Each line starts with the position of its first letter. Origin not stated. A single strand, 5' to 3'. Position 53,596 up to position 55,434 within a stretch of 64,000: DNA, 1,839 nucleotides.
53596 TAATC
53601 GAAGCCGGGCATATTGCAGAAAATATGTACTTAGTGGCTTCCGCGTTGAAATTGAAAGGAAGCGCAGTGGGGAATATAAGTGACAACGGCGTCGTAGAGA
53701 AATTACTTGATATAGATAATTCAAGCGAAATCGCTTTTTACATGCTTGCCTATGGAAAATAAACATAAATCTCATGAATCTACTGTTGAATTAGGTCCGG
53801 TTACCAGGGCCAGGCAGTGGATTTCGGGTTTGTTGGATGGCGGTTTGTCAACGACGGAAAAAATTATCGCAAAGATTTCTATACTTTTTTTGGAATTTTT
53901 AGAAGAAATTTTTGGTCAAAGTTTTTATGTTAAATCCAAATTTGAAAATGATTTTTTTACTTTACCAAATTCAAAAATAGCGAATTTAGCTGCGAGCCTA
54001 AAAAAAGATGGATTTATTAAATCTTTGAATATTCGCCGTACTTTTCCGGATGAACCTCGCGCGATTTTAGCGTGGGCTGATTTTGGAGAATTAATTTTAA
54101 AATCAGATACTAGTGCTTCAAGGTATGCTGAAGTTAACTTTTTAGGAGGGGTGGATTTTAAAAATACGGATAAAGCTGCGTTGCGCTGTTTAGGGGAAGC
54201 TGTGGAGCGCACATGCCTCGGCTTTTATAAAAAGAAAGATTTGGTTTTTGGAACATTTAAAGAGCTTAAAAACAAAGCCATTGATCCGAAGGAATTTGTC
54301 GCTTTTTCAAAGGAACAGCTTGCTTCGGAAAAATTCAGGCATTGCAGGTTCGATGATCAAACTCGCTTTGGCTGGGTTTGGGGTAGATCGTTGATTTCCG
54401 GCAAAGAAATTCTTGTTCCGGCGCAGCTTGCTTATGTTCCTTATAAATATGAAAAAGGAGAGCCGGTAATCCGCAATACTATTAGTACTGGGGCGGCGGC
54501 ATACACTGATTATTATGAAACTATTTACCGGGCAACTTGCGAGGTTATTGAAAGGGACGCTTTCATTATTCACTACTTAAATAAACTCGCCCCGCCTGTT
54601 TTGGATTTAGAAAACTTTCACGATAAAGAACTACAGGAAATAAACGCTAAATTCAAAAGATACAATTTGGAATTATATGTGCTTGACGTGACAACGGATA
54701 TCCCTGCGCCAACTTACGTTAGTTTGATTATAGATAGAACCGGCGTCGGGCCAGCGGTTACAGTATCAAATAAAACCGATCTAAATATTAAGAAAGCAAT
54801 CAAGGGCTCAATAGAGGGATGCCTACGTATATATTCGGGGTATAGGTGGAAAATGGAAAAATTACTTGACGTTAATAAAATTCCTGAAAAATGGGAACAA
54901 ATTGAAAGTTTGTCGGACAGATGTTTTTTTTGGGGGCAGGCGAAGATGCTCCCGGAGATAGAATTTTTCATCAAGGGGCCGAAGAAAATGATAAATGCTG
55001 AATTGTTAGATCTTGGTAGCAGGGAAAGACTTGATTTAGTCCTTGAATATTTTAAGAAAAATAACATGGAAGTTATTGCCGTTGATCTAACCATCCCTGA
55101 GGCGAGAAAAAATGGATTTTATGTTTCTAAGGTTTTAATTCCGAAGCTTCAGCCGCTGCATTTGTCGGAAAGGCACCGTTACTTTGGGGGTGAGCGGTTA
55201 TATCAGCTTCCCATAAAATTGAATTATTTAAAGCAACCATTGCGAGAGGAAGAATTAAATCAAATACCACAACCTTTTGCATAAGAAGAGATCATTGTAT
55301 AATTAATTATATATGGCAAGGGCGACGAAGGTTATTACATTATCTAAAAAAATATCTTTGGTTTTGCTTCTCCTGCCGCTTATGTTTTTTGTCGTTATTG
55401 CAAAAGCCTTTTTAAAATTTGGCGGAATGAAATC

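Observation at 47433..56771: Thiazole/oxazole-type RiPP (TOMM-like) biosynthetic gene cluster in what looks like a CPR-type genome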

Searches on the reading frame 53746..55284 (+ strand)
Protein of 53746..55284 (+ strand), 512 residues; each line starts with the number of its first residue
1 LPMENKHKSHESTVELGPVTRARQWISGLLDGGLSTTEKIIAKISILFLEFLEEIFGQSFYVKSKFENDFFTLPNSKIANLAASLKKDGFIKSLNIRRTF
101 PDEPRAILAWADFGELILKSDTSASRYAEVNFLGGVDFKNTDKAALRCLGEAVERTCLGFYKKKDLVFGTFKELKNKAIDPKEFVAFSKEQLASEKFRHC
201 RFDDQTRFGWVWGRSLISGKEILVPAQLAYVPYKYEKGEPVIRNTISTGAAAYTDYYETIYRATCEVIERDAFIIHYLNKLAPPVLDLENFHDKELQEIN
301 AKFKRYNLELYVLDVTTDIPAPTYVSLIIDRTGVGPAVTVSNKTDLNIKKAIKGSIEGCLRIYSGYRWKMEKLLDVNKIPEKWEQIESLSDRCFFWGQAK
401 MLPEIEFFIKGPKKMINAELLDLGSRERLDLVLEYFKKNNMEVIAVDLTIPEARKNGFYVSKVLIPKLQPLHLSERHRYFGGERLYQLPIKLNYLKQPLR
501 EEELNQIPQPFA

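Call 3: search_protein_families(library=pfam, proteins=[window:53746-55284:+], max_evalue=0.01)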
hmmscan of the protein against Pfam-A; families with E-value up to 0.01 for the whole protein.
window:53746-55284:+ (512 aa): 1 family
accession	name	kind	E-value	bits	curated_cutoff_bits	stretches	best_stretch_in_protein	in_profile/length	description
PF02624.21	YcaO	-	1.1e-52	179.9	25.7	1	142-468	8-324/325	YcaO cyclodehydratase, ATP-ad Mg2+-binding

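Call 4: search_protein_families(library=ncbifam, proteins=[window:53746-55284:+], max_evalue=0.01)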
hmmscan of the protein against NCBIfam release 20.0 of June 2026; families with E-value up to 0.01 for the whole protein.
window:53746-55284:+ (512 aa): 3 families
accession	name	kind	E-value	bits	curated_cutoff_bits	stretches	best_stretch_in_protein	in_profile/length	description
TIGR03604.1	TOMM_cyclo_SagD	subfamily_domain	1.7e-80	270.7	219.25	1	141-512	6-377/377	thiazole/oxazole-forming peptide maturase, SagD family component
TIGR03266.1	methan_mark_1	equivalog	3.1e-19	69.2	365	1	146-326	67-231/376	YcaO-related McrA-glycine thioamidation protein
TIGR00702.1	TIGR00702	domain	6.8e-09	35.3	75.65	1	144-324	61-232/377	YcaO-type kinase domain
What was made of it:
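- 53746..55284 (+): YcaO cyclodehydratase (512 aa; 510 aa from ATG 53752), with no E1-like partner. TIGR03604 scores 270.7 bits against a cutoff of 219.25 (call 4).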

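Call 8: find_homologous_proteins(query=window:53746-55284:+, max_evalue=1e-10)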
Query window:53746-55284:+ (512 aa): 205 proteins with E <= 1e-10 among 8000 candidates; the best 120 are listed.
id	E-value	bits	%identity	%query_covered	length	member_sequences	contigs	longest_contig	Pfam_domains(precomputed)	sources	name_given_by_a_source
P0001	0.0e+0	1162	100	100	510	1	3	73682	PF02624.22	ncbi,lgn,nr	ncbi:YcaO-like family protein [Candidatus Giovannonibacteria bacterium]|nr:YcaO-like family protein 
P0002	4.1e-173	595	55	98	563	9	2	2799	PF02624.22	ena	-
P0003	1.9e-170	586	55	97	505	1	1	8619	PF02624.22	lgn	-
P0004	9.5e-149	515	47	98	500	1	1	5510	PF02624.22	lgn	-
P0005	5.6e-144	499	46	97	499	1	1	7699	PF02624.22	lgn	-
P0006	8.1e-131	456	49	90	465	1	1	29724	PF02624.22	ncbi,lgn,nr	ncbi:MAG: YcaO-like family protein [bacterium]|nr:YcaO-like family protein [bacterium]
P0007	7.2e-122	426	44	95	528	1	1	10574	PF02624.22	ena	-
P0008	3.5e-121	424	45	93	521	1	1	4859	PF02624.22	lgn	-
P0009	1.8e-115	405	42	97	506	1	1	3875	PF02624.22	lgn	-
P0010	1.0e-101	360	40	92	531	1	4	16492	PF02624.22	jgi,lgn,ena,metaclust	metaclust:\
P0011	1.5e-100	356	51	65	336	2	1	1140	PF02624.22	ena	-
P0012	1.1e-98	350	43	74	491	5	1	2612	PF02624.22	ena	-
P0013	1.7e-97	346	43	72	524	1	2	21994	PF02624.22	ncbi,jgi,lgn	-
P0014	2.6e-97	345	43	74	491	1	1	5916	PF02624.22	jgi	jgi:ribosomal protein S12 methylthiotransferase accessory factor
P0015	3.7e-97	344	40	92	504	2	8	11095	PF02624.22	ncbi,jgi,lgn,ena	-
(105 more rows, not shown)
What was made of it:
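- Checked: CPR origin: an identical YcaO is named 'Candidatus Giovannonibacteria bacterium' at NCBI (call 8).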

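Call 9: find_encoding_contigs(protein=P0006, flank=10000, max_places=2)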
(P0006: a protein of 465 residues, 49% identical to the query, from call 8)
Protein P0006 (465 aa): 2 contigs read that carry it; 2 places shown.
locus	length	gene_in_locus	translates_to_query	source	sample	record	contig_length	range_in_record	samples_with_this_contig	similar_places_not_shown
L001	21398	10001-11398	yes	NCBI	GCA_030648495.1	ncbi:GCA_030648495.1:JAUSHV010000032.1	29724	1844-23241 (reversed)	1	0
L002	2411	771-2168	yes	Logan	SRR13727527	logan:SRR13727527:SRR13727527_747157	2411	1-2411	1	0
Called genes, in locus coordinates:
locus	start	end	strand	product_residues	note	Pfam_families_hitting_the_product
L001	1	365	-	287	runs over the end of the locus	PF00009:GTP_EFTU, PF01926:MMR_HSR1 (weak)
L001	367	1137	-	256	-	PF01507:PAPS_reduct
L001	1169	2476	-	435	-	PF04464:Glyphos_transf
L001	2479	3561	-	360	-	PF00266:Aminotran_5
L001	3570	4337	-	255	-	PF00483:NTP_transferase, PF12804:NTP_transf_3, PF20202:DUF6564 (weak)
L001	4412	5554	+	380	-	PF20352:DUF6647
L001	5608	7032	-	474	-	PF27533:CapK_C (weak)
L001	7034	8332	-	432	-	PF00884:Sulfatase, PF01663:Phosphodiest, PF16347:SGSH_C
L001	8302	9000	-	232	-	PF13489:Methyltransf_23, PF08241:Methyltransf_11, PF01209:Ubie_methyltran (weak), PF08242:Methyltransf_12, PF13649:Methyltransf_25, PF13847:Methyltransf_31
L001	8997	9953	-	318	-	PF00535:Glycos_transf_2, PF10111:Glyco_tranf_2_2, PF13641:Glyco_tranf_2_3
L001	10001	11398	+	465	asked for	PF02624:YcaO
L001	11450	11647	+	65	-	-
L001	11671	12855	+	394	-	-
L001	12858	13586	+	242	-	PF00515:TPR_1 (faint), PF07719:TPR_2 (faint), PF13181:TPR_8 (faint), PF13431:TPR_17 (faint)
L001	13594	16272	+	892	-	-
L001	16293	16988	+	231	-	PF13462:Thioredoxin_4, PF01323:DSBA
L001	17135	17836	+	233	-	-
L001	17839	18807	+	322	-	PF00890:FAD_binding_2 (faint), PF01134:GIDA (weak), PF03486:HI0933_like (faint), PF07992:Pyr_redox_2, PF12831:FAD_oxidored (weak), PF13738:Pyr_redox_3, PF00070:Pyr_redox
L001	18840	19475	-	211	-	PF01797:Y1_Tnp (weak)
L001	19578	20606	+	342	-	PF00044:Gp_dh_N, PF02800:Gp_dh_C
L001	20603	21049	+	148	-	PF02502:LacAB_rpiB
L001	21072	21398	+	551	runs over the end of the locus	PF06418:CTP_synth_N, PF00117:GATase, PF07722:Peptidase_C26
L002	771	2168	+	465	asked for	PF02624:YcaO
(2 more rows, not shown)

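Call 10: find_encoding_contigs(protein=P0003, flank=10000, max_places=2)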
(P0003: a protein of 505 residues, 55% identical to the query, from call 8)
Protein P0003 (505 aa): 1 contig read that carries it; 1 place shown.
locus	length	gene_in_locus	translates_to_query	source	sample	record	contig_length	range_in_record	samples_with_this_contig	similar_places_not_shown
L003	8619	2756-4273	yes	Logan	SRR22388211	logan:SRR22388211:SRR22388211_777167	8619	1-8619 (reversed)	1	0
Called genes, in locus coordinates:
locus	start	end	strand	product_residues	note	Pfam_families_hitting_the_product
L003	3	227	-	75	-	?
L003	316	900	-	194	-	-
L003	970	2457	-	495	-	-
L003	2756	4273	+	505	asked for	PF02624:YcaO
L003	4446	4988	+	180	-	PF00881:Nitroreductase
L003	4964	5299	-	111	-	-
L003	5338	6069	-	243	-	PF00483:NTP_transferase, PF01128:IspD (weak), PF12804:NTP_transf_3, PF20202:DUF6564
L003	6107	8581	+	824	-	PF04464:Glyphos_transf (weak), PF00535:Glycos_transf_2, PF10111:Glyco_tranf_2_2, PF13641:Glyco_tranf_2_3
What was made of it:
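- Several loci place these genes beside glycopolymer genes (GT2, Glyphos_transf, NTP_transferase; calls 9, 10), so the block may serve another pathway.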

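Call 11: find_encoding_contigs(protein=P0007, flank=10000, max_places=2)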
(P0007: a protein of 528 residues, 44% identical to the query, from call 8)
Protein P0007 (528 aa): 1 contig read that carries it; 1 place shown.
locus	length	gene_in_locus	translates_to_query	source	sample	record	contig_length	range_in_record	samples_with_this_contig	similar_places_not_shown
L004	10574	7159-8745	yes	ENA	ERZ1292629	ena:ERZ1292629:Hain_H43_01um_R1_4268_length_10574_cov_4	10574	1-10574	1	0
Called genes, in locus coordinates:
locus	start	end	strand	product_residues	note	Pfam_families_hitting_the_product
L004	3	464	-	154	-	?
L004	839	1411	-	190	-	PF20803:PaaX_M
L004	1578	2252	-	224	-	-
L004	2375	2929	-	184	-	-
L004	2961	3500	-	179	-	-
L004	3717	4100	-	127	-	-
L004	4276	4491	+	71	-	-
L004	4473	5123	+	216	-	PF08843:AbiEii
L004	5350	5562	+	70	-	-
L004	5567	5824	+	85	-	PF15738:YafQ_toxin (weak)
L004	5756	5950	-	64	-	-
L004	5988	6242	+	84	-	PF12728:HTH_17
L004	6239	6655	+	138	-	PF02661:Fic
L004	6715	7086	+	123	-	-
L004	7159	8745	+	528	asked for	PF02624:YcaO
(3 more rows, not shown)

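Call 17: find_related_loci(query=A1, collection=genome_contigs, flank=10000)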
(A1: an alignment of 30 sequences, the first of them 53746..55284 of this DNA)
Query A1 (512 aa) in genome_contigs; peptide patterns used: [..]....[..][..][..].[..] (x = any residue, [..] = any of these).
315 stretches matched a pattern; 309 encode a relative of the query (tblastn E <= 1e-3); the best 80 are kept; 80 distinct loci.
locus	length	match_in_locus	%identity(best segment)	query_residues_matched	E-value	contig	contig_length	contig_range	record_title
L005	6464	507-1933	56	11-512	1e-122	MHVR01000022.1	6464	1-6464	MAG: Candidatus Zambryskibacteria bacterium RIFCSPHIGHO2_02_FULL_43_14 rifcsphigho2_02_scaffold_70548, whole genome shot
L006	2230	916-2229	41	51-489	1e-101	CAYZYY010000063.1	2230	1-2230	MAG TPA_asm: uncultured Candidatus Saccharibacteria bacterium isolate binchicken_co129_17 genome assembly, contig: NODE_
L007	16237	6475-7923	39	34-511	8e-101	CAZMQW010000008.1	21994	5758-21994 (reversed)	MAG TPA_asm: uncultured Candidatus Saccharibacteria bacterium isolate binchicken_co34_534 genome assembly, contig: NODE_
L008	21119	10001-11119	40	134-511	7e-89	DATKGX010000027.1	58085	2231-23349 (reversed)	MAG TPA_asm: Patescibacteria group bacterium isolate SMAG_U14562 k141_116778, whole genome shotgun sequence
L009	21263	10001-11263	38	89-511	2e-85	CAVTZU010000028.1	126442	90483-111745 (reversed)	MAG: Candidatus Bathyarchaeota archaeon isolate MFD04408.bin.2.62 genome assembly, contig: contig_48274, whole genome sh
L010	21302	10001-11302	37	64-511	3e-83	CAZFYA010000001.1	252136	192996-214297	MAG TPA_asm: uncultured Gammaproteobacteria bacterium isolate SRP239243_co2_396 genome assembly, contig: NODE_17_length_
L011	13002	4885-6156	39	86-511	3e-84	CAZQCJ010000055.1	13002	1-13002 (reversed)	MAG TPA_asm: uncultured Gammaproteobacteria bacterium isolate SRP067234_co1_244 genome assembly, contig: k99_628415, who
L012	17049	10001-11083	41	143-511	1e-81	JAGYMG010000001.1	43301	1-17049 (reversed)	Bacterium isolate M55B113 1, whole genome shotgun sequence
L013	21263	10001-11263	38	89-511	8e-84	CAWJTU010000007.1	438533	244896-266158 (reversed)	MAG: Candidatus Bathyarchaeota archaeon isolate MFD04408.bin.1.95 genome assembly, contig: contig_13384, whole genome sh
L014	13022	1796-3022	38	89-511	5e-80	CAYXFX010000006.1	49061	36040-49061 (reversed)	MAG TPA_asm: uncultured Candidatus Saccharibacteria bacterium isolate binchicken_co125_1170 genome assembly, contig: NOD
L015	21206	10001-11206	37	86-511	9e-80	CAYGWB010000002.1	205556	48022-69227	MAG TPA_asm: uncultured archaeon isolate ERP119294_co2_105 genome assembly, contig: k141_891702, whole genome shotgun se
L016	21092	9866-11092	36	91-511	9e-79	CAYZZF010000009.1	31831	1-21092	MAG TPA_asm: uncultured Gammaproteobacteria bacterium isolate SRP093762_co1_95 genome assembly, contig: NODE_855_length_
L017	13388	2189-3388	36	99-511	1e-78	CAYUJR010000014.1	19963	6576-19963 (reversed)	MAG TPA_asm: uncultured Gammaproteobacteria bacterium isolate SRP090828_co2_75 genome assembly, contig: NODE_926_length_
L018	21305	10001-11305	36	73-511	2e-77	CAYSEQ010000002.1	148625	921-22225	MAG TPA_asm: uncultured Gammaproteobacteria bacterium isolate binchicken_co30_31 genome assembly, contig: NODE_125_lengt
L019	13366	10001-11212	35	100-511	2e-76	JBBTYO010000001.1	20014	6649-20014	MAG: Patescibacteria group bacterium isolate H41-bin094_1 H41_bin094_1_000000000001, whole genome shotgun sequence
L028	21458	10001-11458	31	11-511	9e-68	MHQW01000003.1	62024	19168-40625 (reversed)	MAG: Candidatus Sungbacteria bacterium RIFCSPLOWO2_02_FULL_51_17 rifcsplowo2_02_scaffold_1134, whole genome shotgun sequ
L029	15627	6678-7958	33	80-511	3e-65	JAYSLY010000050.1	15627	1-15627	MAG: bacterium isolate GFS_10512 GFS_10512_49, whole genome shotgun sequence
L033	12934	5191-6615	31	34-511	1e-61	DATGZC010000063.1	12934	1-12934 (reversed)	MAG TPA_asm: Candidatus Bathyarchaeia archaeon isolate SMAG_U10653 k141_27284, whole genome shotgun sequence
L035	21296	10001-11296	33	80-511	9e-61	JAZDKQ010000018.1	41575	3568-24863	MAG: Candidatus Moraniibacteriota bacterium isolate MEGAHIT-group-0.544 k141_1367131, whole genome shotgun sequence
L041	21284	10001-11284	34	84-511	2e-60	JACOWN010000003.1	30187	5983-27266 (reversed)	MAG: Parcubacteria group bacterium isolate NC_groundwater_127_Ag_B-0.1um_55_13 S3_GD2017_2_B1_scaffold_1754, whole genom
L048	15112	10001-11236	33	86-511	1e-54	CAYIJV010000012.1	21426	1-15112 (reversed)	MAG TPA_asm: uncultured Candidatus Saccharibacteria bacterium isolate ERP119705_co23_584 genome assembly, contig: NODE_2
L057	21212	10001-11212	33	127-511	9e-51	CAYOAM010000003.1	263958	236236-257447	MAG TPA_asm: uncultured Candidatus Saccharibacteria bacterium isolate SRP150892_co1_176 genome assembly, contig: NODE_17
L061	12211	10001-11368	27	33-511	3e-49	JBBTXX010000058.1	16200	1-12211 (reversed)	MAG: Patescibacteria group bacterium isolate H51-bin051 H51_bin051_000000000058, whole genome shotgun sequence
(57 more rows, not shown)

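Call 33: search_solved_structures(query=window:53746-55284:+, max_evalue=0.001)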
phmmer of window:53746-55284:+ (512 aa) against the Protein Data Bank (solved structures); distinct sequences matched with E-value up to 0.001: 4.
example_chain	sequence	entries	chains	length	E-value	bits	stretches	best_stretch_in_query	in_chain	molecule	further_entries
7u58_A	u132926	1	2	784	1.2e-20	77.1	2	142-328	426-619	MusD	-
4bs9_A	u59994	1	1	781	3.7e-18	69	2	147-335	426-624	TRUD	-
4v1t_A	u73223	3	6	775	2e-17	66.5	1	146-511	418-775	LYND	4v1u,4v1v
6pe3_A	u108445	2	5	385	7.6e-07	31.7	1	202-335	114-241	Uncharacterized protein MJ1094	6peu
